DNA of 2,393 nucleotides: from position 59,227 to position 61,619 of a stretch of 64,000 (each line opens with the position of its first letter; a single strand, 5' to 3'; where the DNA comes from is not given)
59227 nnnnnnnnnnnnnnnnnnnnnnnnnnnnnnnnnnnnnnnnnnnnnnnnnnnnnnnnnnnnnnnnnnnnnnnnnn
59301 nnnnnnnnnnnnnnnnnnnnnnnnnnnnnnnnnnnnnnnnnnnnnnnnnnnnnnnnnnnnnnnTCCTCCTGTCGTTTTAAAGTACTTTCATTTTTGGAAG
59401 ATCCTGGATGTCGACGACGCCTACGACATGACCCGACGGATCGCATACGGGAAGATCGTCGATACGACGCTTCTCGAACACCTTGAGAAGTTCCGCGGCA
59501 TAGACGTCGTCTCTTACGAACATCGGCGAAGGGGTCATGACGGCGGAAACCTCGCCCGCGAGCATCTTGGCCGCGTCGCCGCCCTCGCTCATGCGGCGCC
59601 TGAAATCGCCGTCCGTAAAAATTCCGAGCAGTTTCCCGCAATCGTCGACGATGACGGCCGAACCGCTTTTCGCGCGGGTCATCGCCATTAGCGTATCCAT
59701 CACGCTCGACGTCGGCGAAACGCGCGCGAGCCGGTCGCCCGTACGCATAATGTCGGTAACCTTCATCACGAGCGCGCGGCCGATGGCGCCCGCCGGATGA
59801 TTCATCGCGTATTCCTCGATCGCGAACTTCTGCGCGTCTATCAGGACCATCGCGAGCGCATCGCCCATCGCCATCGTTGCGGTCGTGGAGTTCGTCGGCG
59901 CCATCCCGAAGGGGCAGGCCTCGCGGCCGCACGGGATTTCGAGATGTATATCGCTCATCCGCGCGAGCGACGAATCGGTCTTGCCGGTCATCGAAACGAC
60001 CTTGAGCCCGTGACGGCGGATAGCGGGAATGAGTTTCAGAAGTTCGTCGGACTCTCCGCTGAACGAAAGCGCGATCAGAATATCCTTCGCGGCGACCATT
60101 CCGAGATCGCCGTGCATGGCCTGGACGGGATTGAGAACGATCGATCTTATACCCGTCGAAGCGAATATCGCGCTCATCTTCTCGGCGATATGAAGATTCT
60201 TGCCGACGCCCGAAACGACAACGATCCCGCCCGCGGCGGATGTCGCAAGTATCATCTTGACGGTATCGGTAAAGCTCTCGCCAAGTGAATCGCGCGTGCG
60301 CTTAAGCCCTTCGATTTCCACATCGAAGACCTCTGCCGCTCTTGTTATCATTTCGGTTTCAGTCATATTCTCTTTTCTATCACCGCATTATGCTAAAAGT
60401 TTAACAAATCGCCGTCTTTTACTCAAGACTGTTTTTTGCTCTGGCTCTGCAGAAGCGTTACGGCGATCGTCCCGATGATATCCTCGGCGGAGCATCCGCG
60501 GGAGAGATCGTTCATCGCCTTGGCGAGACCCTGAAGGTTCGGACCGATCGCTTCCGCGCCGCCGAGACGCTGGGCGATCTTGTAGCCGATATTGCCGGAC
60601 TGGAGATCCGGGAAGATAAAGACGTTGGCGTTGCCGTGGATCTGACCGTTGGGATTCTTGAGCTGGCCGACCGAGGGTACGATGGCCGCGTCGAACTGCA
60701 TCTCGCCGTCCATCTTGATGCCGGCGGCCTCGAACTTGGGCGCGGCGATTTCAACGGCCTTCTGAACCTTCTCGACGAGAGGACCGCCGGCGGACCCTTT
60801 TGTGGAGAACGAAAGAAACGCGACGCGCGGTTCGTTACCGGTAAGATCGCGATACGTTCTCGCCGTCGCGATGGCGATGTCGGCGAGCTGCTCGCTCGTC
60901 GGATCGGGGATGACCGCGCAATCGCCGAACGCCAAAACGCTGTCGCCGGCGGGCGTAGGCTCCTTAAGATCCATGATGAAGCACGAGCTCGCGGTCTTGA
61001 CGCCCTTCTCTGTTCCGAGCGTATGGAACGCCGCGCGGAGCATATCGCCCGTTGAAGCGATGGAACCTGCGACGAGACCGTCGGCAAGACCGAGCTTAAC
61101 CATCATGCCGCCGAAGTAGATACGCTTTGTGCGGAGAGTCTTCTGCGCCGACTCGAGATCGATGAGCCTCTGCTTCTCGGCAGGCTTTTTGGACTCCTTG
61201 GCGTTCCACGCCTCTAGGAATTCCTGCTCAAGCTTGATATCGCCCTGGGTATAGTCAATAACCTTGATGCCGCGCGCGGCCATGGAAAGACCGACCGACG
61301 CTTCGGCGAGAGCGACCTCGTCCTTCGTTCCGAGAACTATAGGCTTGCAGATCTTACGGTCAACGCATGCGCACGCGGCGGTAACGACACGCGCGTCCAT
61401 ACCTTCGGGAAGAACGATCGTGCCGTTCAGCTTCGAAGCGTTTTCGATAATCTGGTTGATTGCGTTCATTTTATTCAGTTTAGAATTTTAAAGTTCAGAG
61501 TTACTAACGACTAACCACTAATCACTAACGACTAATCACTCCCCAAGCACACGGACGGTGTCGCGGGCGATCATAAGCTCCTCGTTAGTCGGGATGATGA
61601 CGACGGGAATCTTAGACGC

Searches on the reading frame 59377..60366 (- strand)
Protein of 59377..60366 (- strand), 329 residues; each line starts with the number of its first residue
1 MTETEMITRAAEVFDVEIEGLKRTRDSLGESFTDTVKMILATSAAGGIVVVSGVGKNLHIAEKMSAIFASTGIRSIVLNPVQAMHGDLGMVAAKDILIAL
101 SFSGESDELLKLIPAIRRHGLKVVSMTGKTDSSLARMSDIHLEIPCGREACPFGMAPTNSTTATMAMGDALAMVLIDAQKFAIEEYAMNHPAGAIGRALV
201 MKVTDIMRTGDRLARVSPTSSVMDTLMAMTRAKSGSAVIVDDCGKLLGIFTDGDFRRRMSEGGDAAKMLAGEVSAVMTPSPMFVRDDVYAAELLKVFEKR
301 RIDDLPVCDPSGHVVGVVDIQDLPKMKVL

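Call 9: search_protein_families(library=pfam, proteins=[window:59377-60366:-], max_evalue=0.0001)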
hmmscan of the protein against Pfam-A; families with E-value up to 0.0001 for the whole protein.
window:59377-60366:- (329 aa): 3 families
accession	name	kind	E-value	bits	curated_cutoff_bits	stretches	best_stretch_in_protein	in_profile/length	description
PF01380.27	SIS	-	1e-23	84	25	1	49-173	8-130/131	SIS domain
PF00571.33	CBS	-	2e-16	60.5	24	2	273-323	1-51/57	CBS domain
PF13580.11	SIS_2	-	1.9e-06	28.4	27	0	91-128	101-138/138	SIS domain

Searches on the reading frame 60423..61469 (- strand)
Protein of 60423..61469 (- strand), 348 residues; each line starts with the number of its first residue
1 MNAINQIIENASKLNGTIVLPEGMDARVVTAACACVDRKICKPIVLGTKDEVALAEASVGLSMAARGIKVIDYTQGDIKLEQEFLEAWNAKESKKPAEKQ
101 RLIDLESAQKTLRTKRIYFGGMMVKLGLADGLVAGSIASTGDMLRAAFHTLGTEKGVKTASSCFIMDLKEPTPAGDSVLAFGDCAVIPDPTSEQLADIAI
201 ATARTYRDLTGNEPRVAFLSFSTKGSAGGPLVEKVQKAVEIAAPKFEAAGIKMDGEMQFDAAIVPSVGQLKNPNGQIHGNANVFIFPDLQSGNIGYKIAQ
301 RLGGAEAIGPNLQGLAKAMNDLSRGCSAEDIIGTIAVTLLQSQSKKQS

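Call 9: search_protein_families(library=pfam, proteins=[window:60423-61469:-], max_evalue=0.0001)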
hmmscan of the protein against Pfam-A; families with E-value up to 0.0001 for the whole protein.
window:60423-61469:- (348 aa): 1 family
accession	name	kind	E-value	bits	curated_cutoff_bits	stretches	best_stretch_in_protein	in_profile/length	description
PF01515.24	PTA_PTB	-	3.7e-101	339.1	24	1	4-338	3-318/319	Phosphate acetyl/butaryl transferase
